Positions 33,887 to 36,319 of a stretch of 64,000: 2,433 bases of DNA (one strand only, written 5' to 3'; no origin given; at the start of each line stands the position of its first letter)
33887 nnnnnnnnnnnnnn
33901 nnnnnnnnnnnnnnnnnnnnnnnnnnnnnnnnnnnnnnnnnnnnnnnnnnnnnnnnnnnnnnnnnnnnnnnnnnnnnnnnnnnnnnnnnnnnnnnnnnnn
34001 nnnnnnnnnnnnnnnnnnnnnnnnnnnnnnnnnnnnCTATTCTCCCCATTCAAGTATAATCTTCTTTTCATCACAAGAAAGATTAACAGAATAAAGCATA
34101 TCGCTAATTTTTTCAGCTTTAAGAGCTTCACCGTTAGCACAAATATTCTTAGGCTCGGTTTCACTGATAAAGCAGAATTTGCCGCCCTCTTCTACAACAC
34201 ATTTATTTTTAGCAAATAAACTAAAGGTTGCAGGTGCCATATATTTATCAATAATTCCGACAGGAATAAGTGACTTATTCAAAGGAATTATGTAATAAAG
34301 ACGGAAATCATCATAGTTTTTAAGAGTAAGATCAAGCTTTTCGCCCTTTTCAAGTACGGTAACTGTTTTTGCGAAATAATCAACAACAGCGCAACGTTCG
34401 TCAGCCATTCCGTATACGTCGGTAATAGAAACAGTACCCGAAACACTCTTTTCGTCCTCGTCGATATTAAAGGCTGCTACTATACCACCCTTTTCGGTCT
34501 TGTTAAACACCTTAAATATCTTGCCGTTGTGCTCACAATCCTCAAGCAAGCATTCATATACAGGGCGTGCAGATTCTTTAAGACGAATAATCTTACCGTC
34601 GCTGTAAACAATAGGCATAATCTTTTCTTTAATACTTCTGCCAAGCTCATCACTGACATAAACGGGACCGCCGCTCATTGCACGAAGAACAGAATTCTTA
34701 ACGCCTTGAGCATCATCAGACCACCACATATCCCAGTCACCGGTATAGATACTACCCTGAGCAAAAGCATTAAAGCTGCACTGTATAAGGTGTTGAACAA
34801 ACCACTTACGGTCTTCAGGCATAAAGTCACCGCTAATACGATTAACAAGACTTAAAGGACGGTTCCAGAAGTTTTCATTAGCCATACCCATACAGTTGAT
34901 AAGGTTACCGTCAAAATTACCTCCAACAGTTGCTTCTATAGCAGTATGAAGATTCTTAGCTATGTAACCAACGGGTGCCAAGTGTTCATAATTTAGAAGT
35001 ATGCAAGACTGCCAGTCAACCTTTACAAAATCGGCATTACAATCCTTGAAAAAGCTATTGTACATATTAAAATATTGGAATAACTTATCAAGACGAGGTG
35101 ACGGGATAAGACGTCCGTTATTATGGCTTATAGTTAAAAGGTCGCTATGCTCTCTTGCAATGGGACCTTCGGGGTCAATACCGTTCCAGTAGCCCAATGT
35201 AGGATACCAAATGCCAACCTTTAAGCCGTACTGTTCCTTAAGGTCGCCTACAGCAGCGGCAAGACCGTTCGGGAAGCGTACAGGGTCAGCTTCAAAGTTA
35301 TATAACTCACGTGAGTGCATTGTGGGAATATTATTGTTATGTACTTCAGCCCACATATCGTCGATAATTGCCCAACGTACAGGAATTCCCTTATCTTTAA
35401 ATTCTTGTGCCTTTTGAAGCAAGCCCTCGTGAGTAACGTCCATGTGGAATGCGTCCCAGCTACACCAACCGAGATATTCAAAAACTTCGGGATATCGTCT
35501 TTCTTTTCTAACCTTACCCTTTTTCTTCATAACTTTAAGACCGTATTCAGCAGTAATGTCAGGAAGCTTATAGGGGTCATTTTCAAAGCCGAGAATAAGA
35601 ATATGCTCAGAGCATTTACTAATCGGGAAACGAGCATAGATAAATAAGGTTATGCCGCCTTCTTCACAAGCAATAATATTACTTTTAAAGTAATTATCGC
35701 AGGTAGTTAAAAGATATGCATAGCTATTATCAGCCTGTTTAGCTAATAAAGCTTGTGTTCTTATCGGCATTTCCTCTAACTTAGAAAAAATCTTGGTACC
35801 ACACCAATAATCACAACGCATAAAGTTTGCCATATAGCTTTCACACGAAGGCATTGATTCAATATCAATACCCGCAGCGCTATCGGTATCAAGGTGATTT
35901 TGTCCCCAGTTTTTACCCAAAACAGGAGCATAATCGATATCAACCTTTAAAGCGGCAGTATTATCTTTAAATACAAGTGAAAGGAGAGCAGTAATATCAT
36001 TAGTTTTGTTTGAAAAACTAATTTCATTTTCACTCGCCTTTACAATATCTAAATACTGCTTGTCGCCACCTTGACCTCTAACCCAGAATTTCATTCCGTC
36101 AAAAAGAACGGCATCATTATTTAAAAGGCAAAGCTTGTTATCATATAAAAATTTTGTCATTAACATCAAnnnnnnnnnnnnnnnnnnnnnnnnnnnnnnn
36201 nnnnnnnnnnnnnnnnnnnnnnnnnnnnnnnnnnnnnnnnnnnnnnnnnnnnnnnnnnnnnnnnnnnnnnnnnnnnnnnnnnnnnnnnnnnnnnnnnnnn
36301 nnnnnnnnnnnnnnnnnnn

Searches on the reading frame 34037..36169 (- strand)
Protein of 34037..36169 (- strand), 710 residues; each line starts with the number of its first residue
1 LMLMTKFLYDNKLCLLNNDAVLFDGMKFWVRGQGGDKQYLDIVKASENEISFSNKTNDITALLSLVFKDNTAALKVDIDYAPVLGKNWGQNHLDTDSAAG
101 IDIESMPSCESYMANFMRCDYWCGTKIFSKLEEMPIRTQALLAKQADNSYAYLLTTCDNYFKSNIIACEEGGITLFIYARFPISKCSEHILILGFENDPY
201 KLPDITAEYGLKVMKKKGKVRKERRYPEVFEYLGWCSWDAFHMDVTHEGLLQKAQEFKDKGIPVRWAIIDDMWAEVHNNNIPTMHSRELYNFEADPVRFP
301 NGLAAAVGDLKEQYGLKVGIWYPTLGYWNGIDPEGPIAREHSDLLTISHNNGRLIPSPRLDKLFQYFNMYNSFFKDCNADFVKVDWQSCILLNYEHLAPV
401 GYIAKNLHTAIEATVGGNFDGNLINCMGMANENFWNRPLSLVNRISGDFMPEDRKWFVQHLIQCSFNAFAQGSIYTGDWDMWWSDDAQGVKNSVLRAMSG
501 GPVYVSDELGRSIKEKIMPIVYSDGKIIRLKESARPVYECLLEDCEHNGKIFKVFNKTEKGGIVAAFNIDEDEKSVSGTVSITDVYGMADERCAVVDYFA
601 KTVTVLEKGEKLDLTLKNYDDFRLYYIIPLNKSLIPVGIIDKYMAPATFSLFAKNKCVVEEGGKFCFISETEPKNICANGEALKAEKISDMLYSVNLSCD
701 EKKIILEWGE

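Call 15: search_protein_families(library=pfam, proteins=[window:34037-36169:-], max_evalue=0.01)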
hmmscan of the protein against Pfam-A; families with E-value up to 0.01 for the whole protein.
window:34037-36169:- (710 aa): 2 families
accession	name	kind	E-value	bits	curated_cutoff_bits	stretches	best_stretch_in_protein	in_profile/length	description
PF05691.18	Raffinose_syn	-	5.2e-53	180.4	20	1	112-677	71-729/750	Raffinose synthase or seed imbibition protein Sip1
PF02065.24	Melibiase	-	0.00022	20.8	27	1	237-346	47-144/347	Melibiase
